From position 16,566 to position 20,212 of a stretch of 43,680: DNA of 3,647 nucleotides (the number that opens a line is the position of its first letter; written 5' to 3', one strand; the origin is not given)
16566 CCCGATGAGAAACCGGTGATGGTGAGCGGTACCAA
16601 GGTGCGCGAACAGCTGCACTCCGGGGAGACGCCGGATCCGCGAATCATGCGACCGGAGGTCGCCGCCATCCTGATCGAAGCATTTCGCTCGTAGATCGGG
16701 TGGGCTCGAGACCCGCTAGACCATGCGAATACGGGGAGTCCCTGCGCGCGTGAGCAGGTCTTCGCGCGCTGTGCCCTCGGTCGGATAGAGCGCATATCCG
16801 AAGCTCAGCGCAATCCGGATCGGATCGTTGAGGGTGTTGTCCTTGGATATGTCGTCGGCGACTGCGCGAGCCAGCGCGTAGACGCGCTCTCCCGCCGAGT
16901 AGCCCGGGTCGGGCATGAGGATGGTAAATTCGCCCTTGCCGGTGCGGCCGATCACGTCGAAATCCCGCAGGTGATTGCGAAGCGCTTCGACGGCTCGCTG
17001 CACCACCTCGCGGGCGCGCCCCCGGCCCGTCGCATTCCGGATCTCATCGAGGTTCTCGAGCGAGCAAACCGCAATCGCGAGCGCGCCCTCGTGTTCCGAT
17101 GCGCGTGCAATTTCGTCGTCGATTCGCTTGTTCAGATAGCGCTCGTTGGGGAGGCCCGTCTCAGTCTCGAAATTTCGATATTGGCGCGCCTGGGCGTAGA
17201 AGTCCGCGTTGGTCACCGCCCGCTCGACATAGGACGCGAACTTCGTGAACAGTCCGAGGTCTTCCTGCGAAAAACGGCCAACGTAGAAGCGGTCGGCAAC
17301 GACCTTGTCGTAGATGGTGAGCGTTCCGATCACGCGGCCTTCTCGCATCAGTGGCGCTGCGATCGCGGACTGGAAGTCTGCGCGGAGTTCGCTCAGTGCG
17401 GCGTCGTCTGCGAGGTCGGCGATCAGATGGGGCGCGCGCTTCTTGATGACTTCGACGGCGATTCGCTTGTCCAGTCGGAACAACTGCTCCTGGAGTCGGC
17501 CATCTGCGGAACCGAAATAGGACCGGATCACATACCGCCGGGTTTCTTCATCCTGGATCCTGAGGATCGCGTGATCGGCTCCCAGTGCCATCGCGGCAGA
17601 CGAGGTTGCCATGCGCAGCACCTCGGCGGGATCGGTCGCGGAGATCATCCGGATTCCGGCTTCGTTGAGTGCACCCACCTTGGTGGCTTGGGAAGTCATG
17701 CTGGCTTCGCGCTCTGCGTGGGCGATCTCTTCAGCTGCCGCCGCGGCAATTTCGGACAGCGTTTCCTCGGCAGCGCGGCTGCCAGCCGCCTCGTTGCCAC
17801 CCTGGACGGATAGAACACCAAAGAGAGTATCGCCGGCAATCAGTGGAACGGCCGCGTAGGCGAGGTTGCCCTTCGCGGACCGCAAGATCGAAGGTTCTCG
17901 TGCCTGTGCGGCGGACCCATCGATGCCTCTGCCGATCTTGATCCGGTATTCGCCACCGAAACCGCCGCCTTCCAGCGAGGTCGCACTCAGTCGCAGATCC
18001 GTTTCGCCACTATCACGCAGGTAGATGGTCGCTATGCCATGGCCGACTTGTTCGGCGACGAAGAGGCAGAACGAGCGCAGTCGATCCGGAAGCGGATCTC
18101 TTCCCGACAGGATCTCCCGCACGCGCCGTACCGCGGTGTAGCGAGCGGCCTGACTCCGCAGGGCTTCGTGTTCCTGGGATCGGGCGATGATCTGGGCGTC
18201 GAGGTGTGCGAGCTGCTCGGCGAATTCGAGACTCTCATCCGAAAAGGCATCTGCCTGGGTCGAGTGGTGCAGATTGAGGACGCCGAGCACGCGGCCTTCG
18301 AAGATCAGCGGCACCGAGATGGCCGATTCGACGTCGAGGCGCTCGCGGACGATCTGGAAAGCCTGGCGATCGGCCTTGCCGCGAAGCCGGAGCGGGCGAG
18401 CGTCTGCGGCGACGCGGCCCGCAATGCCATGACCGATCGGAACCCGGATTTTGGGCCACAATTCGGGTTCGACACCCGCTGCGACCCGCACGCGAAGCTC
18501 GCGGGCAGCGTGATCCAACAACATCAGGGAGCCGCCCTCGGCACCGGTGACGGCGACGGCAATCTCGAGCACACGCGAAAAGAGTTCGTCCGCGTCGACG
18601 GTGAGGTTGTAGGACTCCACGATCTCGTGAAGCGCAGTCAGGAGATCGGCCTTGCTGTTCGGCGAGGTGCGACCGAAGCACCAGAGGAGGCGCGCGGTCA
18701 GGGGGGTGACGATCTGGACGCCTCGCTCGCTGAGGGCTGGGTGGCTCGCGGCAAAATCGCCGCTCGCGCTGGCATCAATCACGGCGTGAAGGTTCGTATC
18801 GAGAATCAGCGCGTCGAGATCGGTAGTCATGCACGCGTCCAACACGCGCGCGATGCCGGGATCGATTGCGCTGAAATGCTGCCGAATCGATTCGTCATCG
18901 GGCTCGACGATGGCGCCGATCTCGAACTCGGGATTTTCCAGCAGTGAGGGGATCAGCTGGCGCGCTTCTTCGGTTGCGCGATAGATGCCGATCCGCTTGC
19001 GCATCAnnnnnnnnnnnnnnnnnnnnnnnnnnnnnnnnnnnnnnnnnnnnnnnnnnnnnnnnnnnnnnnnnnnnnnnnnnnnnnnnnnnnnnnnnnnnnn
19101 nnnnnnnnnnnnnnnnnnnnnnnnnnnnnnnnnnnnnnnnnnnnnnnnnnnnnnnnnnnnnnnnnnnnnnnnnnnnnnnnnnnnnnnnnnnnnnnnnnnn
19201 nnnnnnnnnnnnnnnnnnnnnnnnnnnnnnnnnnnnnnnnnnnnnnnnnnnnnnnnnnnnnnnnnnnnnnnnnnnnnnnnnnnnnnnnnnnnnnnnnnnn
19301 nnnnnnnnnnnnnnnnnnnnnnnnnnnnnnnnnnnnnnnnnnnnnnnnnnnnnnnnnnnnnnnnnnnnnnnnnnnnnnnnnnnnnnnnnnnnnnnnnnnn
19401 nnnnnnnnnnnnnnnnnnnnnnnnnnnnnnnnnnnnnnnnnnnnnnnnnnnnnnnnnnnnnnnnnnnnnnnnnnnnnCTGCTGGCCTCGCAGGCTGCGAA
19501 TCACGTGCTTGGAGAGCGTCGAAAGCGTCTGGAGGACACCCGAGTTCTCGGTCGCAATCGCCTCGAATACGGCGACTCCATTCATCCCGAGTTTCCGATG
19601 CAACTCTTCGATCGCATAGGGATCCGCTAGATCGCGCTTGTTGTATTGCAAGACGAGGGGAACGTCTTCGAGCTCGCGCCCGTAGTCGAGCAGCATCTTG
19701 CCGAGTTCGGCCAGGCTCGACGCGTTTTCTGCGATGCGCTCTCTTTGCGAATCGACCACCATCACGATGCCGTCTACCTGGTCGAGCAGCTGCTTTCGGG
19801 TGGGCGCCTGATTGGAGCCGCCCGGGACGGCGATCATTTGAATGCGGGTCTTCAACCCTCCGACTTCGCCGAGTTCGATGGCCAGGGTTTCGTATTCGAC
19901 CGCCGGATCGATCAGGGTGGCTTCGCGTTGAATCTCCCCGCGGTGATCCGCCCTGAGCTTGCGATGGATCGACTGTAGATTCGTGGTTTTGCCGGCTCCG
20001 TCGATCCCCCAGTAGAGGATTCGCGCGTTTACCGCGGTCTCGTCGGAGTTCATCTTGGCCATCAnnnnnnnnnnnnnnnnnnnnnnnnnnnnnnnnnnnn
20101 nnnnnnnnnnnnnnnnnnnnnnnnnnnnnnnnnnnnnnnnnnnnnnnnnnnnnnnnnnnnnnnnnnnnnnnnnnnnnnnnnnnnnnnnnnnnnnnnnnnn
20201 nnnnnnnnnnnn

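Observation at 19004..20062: MglA paralogue lacking both hydrolysis residues and carrying a 160-aa acidic tail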

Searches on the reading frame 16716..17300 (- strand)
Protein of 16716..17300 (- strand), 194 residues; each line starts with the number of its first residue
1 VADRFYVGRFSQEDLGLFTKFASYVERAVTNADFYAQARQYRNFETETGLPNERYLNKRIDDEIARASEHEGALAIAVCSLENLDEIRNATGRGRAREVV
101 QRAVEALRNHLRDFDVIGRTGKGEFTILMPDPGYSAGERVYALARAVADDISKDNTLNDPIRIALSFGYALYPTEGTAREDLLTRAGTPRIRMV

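Call 34: search_solved_structures(query=window:16716-17300:-, max_evalue=0.001, show_alignments=2)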
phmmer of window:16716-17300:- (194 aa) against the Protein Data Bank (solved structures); distinct sequences matched with E-value up to 0.001: 23.
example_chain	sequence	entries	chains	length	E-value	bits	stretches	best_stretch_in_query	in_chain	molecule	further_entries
6zxm_A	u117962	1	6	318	5.7e-12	49.1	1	35-153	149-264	Putative GGDEF/response regulator receiver domain protein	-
6zxb_A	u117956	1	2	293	4.2e-10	43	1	35-153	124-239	Putative GGDEF/response regulator receiver domain protein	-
6zxc_A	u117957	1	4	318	5.1e-10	42.7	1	35-153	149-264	Putative GGDEF/response regulator receiver domain protein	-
7a7e_A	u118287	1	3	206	3.7e-09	39.9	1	41-179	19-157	Diguanylate cyclase TpbB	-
6d9m_A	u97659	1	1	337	7.6e-09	38.9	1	45-186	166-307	Fusion protein of Endolysin,Response receiver sensor diguanylate cyclase, GAF domain-conta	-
7e6g_A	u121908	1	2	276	1.1e-08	38.4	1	45-134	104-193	Putative GGDEF domain protein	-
3icl_A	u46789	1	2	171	1.1e-08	38.4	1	45-189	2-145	EAL/GGDEF domain protein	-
4iob_A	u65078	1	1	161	1.8e-08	37.7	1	48-179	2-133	Diguanylate cyclase TpbB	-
5llw_B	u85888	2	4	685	6.7e-08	35.8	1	37-143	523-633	Diguanylate cyclase (GGDEF) domain-containing protein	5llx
5m3c_A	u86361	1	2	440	9.5e-08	35.3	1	46-186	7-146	Diguanylate cyclase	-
6et7_A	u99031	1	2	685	1.1e-07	35.2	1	39-143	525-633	Diguanylate cyclase (GGDEF) domain-containing protein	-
3ign_A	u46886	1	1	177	6.1e-06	29.5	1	47-170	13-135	Diguanylate cyclase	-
4zve_A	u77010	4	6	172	7.7e-06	29.1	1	48-172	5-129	Diguanylate cyclase DosC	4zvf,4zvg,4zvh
4urs_A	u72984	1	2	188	1.1e-05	28.6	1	45-186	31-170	DIGUANYLATE CYCLASE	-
9g86_A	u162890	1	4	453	1.3e-05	28.3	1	47-187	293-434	Response regulator PleD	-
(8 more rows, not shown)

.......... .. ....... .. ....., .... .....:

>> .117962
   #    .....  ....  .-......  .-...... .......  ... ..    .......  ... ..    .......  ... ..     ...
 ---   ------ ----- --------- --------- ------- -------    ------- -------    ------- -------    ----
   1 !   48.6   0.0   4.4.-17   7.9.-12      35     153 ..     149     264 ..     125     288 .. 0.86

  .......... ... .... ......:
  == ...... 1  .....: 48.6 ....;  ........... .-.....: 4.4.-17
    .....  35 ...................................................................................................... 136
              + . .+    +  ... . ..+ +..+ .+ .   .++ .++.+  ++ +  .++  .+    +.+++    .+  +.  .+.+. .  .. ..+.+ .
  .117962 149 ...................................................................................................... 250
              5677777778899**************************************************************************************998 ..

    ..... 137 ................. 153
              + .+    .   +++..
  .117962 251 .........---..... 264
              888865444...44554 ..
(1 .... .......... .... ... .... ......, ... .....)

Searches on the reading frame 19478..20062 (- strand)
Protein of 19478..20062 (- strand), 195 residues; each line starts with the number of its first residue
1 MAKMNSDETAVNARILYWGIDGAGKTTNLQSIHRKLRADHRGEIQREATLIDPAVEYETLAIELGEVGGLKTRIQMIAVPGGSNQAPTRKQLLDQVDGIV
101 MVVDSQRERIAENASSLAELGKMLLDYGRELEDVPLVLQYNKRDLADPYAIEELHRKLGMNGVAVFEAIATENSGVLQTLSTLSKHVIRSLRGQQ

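Call 38: search_protein_representatives(protein=window:19478-20062:-)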
Query: 195 residues. Proteins with E-value up to 0.001 (for the whole library): 5082; up to 1e-10: 3186; up to 1e-30: 402. The best 150 are listed.
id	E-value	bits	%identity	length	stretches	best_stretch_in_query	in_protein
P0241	6.9e-75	267.0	64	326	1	1-194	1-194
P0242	1.0e-73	263.2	63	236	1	7-192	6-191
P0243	1.2e-72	259.7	61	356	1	1-194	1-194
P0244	2.1e-72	258.9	64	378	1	7-193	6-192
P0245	2.9e-71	255.3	64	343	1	11-193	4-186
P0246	6.1e-71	254.2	64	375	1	8-192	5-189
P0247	1.3e-70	253.2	59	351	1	8-194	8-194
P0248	2.4e-70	252.2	62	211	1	1-190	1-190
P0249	2.3e-69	249.1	60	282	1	5-192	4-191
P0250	1.4e-68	246.5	61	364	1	5-192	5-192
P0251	3.9e-68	245.0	61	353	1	1-192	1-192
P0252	4.4e-68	244.9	62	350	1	10-194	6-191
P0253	6.8e-68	244.3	62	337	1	2-193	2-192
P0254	1.6e-67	243.1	58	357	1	4-193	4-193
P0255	1.2e-66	240.2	61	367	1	7-193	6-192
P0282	1.1e-45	172.0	46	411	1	1-193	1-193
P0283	4.5e-45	170.0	47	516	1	1-193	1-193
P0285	2.6e-44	167.5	46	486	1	1-193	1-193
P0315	8.1e-38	146.3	43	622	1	3-193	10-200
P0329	1.3e-36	142.4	39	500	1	4-192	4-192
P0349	2.7e-35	138.1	39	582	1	10-194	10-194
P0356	4.6e-35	137.3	40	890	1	4-192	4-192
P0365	1.1e-34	136.1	40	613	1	5-192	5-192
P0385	3.0e-34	134.7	39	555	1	4-191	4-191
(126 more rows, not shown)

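Call 63: search_protein_families(library=pfam, proteins=[P0283, P0285, P0282, P0385, P0329, P0356, P0315, P0365, P0349], max_evalue=0.01)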
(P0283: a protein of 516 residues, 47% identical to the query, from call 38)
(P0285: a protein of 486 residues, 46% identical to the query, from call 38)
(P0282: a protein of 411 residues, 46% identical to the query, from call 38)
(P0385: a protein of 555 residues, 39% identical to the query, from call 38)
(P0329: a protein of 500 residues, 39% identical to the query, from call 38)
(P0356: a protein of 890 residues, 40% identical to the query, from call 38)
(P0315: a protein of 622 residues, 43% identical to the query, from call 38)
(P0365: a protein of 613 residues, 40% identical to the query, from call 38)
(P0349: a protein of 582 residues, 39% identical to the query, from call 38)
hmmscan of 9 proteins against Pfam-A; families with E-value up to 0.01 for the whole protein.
P0283 (516 aa): 1 family
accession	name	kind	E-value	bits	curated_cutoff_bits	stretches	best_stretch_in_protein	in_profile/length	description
PF00025.27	Arf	-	0.0021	18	22.3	1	14-183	16-170/174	ADP-ribosylation factor family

P0285 (486 aa): 0 families

P0282 (411 aa): 3 families
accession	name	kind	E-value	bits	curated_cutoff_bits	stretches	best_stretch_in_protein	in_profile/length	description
PF00025.27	Arf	-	4.1e-05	23.6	22.3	1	51-183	42-170/174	ADP-ribosylation factor family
PF13191.12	AAA_16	-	0.003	18.5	32.6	1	15-57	27-66/167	AAA ATPase domain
PF13401.12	AAA_22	-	0.0071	17.1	27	0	15-71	8-33/130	AAA domain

P0385 (555 aa): 3 families
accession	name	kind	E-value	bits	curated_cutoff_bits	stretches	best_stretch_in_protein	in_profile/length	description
PF00025.27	Arf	-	4.8e-06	26.6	22.3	1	10-176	12-163/174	ADP-ribosylation factor family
PF00071.28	Ras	-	0.00032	20.8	21.6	1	49-186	26-159/162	Ras family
PF00009.33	GTP_EFTU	-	0.0058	16.7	26.5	0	46-181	46-180/188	Elongation factor Tu GTP binding domain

P0329 (500 aa): 4 families
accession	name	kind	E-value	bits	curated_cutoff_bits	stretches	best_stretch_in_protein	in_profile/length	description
PF00071.28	Ras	-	2.3e-06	27.7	21.6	1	48-187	25-160/162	Ras family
PF00025.27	Arf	-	1.3e-05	25.2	22.3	1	63-182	49-169/174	ADP-ribosylation factor family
PF00009.33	GTP_EFTU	-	0.00083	19.4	26.5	1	71-186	68-185/188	Elongation factor Tu GTP binding domain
PF04670.18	Gtr1_RagA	-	0.0094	15.8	22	0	14-132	1-113/232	Gtr1/RagA G protein conserved region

P0356 (890 aa): 3 families
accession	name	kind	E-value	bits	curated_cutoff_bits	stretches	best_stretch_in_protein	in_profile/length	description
PF00025.27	Arf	-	4.6e-05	23.4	22.3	1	71-164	57-146/174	ADP-ribosylation factor family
PF00071.28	Ras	-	8.6e-05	22.6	21.6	1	54-186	31-159/162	Ras family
PF04670.18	Gtr1_RagA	-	0.00031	20.7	22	1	14-132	1-113/232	Gtr1/RagA G protein conserved region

P0315 (622 aa): 8 families
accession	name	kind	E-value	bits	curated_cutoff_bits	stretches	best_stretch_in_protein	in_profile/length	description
PF00069.31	Pkinase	-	2.4e-50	171.8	31.7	1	290-497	3-204/263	Protein kinase domain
PF07714.23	PK_Tyr_Ser-Thr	-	2.8e-31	109.2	23.1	1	290-497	3-212/258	Protein tyrosine and serine/threonine kinase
PF03109.22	ABC1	-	9.1e-09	35.2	22.9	1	339-443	120-223/244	ABC1 atypical kinase-like domain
PF06293.20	Kdo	-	5e-07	29.8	21.3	1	325-436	50-171/207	Lipopolysaccharide kinase (Kdo/WaaP) family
PF01636.29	APH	-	9.6e-07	29.2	23.2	1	395-435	153-198/239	Phosphotransferase enzyme family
PF01163.29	RIO1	-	1.6e-05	25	22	1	336-440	50-157/187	RIO domain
PF17667.7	Pkinase_fungal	-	4e-05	22.9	24.1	1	403-463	302-367/387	Fungal protein kinase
PF00025.27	Arf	-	0.00032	20.7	22.3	1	80-166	59-141/174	ADP-ribosylation factor family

P0365 (613 aa): 2 families
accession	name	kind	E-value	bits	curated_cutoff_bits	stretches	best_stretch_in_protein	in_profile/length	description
PF00025.27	Arf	-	1.4e-06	28.4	22.3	1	70-182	56-169/174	ADP-ribosylation factor family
PF04670.18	Gtr1_RagA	-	0.0057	16.5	22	1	14-136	1-117/232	Gtr1/RagA G protein conserved region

P0349 (582 aa): 1 family
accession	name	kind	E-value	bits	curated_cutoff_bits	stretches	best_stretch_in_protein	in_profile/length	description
PF00025.27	Arf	-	0.00022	21.2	22.3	1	70-163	56-145/174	ADP-ribosylation factor family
